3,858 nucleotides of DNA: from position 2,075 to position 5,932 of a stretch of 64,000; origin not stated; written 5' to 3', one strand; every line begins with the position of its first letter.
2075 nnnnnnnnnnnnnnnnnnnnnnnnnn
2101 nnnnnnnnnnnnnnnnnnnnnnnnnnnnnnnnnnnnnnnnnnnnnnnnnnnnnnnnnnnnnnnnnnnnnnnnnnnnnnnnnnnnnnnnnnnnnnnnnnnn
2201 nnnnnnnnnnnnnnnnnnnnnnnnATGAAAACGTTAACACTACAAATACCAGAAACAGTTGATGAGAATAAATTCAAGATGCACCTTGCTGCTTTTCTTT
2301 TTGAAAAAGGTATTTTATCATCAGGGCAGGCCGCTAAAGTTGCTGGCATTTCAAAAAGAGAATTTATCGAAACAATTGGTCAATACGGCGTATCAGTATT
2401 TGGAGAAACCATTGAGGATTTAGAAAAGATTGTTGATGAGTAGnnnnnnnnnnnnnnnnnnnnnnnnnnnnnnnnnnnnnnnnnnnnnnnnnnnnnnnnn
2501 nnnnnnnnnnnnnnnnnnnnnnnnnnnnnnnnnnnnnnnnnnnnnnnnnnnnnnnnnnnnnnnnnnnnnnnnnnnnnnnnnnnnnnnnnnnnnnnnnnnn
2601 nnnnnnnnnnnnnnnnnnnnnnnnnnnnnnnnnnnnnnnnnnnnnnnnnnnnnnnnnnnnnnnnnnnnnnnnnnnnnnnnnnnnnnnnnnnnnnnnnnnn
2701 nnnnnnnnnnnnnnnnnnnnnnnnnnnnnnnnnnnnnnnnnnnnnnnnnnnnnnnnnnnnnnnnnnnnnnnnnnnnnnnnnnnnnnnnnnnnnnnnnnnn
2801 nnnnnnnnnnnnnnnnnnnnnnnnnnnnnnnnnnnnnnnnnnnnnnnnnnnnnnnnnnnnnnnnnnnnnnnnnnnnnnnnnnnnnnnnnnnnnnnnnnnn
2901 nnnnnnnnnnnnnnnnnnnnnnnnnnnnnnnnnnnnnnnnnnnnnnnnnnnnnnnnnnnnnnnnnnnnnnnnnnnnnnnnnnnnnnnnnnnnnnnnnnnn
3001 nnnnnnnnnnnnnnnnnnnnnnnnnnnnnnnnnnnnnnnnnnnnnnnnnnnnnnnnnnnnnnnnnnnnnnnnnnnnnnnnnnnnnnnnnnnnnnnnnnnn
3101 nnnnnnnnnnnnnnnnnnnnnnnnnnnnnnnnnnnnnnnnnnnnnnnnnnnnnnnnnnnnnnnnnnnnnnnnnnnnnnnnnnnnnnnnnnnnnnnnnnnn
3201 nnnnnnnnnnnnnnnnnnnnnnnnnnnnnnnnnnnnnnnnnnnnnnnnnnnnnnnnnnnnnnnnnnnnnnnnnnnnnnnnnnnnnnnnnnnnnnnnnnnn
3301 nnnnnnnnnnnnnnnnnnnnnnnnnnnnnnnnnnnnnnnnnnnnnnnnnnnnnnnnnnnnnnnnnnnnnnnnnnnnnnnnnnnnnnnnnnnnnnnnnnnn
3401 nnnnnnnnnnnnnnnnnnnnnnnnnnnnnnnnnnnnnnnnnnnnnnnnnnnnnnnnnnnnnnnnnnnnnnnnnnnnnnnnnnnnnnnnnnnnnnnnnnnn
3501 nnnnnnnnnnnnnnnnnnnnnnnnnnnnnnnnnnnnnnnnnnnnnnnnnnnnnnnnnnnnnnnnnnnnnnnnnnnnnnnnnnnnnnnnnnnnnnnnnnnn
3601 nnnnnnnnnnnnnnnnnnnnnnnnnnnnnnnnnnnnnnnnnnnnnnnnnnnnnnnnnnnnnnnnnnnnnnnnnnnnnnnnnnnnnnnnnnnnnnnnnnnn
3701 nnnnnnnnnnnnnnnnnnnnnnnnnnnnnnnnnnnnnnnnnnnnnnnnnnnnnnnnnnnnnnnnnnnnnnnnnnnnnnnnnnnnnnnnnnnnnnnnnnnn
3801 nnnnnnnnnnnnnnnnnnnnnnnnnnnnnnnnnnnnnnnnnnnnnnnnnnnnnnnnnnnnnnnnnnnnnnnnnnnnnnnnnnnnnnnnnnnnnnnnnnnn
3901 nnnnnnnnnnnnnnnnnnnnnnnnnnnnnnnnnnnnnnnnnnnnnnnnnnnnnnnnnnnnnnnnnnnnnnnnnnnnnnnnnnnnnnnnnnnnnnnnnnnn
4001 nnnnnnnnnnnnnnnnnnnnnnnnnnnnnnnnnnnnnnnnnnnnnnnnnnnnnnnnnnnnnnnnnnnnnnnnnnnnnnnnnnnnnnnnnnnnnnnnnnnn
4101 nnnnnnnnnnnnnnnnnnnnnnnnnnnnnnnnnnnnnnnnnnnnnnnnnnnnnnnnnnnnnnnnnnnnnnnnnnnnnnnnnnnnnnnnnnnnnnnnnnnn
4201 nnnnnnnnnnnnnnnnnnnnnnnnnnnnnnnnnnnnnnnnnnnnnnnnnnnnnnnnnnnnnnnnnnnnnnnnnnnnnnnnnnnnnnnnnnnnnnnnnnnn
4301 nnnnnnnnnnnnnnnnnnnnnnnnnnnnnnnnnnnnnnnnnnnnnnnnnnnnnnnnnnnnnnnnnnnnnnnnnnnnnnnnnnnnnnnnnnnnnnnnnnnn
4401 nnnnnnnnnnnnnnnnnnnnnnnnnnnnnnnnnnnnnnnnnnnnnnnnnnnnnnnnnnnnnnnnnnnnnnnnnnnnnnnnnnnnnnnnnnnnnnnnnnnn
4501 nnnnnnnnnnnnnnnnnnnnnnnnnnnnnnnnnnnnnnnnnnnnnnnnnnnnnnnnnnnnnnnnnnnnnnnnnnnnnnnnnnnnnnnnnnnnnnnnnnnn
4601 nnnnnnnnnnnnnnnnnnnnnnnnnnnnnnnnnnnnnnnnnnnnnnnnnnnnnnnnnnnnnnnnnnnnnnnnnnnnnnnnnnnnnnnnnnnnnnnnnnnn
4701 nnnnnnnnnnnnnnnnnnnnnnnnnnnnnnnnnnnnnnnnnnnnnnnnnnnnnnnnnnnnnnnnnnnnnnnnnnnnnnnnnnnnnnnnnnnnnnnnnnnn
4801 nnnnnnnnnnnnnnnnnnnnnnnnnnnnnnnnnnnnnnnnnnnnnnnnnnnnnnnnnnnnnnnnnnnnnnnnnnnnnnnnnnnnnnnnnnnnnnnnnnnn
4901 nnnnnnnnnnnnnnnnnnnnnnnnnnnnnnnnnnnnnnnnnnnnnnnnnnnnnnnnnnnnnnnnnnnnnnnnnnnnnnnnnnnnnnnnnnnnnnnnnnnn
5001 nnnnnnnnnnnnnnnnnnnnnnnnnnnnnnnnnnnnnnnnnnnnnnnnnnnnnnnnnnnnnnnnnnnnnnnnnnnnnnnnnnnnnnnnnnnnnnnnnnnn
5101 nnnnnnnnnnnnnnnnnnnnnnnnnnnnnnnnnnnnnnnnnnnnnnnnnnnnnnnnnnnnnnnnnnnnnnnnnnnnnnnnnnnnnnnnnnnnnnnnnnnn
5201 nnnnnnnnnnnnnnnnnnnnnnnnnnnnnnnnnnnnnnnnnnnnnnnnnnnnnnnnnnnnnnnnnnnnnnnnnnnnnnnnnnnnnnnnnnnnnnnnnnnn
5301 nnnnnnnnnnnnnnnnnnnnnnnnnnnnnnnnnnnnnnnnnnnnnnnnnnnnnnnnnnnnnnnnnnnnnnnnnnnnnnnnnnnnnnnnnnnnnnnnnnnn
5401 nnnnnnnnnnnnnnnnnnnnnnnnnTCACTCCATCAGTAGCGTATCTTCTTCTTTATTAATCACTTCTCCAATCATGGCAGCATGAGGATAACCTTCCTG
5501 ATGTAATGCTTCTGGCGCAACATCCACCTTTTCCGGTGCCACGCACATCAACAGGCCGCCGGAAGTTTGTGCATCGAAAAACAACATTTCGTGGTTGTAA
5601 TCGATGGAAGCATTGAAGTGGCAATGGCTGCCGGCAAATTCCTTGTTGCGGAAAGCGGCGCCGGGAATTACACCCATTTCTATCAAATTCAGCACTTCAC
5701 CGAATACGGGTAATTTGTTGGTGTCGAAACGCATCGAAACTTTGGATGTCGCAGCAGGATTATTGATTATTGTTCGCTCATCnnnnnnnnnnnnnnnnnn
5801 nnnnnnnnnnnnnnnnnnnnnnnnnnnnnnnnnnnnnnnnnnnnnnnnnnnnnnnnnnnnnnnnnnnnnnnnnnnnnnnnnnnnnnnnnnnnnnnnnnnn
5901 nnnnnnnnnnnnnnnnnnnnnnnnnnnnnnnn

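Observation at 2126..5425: AT-rich insertion between pdxJ and a truncated selD carrying a TA pair plus a 736-aa orphan gene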

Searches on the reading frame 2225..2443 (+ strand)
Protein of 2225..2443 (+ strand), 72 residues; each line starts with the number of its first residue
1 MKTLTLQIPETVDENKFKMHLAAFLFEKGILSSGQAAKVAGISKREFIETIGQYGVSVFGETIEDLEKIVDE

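Call 3: search_protein_families(library=pfam, proteins=[window:2225-2443:+], max_evalue=0.01)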
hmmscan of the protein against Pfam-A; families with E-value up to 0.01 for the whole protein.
window:2225-2443:+ (72 aa): 1 family
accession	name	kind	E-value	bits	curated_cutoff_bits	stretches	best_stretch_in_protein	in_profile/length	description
PF03683.19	UPF0175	-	4e-15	55.7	27.9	1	6-68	9-71/75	Uncharacterised protein family (UPF0175)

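Call 4: search_protein_families(library=padloc, proteins=[window:2225-2443:+], max_evalue=1)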
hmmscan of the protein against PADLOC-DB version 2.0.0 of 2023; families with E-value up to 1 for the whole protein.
window:2225-2443:+ (72 aa): 2 families
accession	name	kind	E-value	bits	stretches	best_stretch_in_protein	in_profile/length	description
PDLC05076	PDC-S70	-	1.6e-09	35.9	1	24-69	34-78/94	-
PDLC05075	PDC-S70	-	0.0087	14.5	1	15-66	22-73/83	-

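Call 5: search_protein_families(library=ncbifam, proteins=[window:2225-2443:+], max_evalue=0.01)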
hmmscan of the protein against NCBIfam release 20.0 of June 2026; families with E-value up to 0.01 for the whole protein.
window:2225-2443:+ (72 aa): 0 families

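Call 7: search_protein_families(library=phrogs, proteins=[window:2225-2443:+], max_evalue=0.1)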
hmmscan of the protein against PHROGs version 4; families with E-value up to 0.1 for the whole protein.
window:2225-2443:+ (72 aa): 1 family
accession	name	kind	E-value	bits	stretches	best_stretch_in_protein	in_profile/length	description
phrog_6425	-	unknown function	0.0045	18.3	1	12-46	55-88/99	-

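Call 103: search_solved_structures(query=window:2225-2443:+, max_evalue=1)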
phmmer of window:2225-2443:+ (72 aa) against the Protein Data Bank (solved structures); distinct sequences matched with E-value up to 1: 0.

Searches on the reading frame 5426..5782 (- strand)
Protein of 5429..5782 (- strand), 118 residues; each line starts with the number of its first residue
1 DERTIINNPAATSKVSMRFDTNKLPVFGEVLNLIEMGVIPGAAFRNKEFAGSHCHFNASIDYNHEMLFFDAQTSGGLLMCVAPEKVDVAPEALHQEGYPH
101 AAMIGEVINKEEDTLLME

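Call 3: search_protein_families(library=pfam, proteins=[window:5426-5734:-], max_evalue=0.01)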
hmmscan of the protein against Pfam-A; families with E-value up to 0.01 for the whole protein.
window:5426-5734:- (102 aa): 2 families
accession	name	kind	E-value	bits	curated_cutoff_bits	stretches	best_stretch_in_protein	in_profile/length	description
PF02769.27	AIRS_C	-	1.5e-06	28.9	23.1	1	48-99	104-153/156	AIR synthase related protein, C-terminal domain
PF22246.2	NeqB_N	-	0.0061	16.8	27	0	9-34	15-40/59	NeqB N-terminal domain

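Call 5: search_protein_families(library=ncbifam, proteins=[window:5426-5734:-], max_evalue=0.01)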
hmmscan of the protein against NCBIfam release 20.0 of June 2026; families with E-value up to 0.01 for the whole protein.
window:5426-5734:- (102 aa): 2 families
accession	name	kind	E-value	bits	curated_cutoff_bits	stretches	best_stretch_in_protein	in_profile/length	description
NF002098.0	PRK00943.1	equivalog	1.8e-13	50.1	299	1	3-98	250-341/347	selenide, water dikinase SelD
TIGR00476.1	selD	equivalog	8.2e-10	38.4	125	1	2-69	245-310/311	selenide, water dikinase SelD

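Call 24: find_homologous_proteins(query=window:5429-5782:-, max_evalue=0.001)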
Query seq(118 aa) (118 aa): 12 proteins with E <= 0.001 among 18 candidates.
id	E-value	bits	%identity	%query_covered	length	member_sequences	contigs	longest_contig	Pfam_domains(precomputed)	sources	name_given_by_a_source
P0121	1.0e-61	224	99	86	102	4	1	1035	PF02769.28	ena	-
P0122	3.4e-31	125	54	92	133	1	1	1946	PF02769.28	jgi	jgi:selenide,water dikinase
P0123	1.4e-27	114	56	86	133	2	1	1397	PF02769.28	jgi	jgi:selenide,water dikinase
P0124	1.3e-21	94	47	92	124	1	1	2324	PF02769.28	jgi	-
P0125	4.3e-21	93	47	92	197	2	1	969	PF02769.28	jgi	jgi:selenide,water dikinase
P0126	6.5e-21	92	48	87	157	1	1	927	PF02769.28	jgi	jgi:selenide,water dikinase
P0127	2.5e-20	90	47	86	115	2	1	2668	PF02769.28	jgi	jgi:selenide,water dikinase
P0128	7.0e-20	89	47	92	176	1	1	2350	PF02769.28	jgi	-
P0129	1.1e-18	85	42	92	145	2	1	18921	PF02769.28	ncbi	-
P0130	5.2e-18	83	41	92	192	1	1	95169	PF02769.28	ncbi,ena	-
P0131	2.6e-15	74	55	54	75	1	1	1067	-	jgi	-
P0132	2.9e-14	71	39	92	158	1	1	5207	PF02769.28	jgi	jgi:selenide,water dikinase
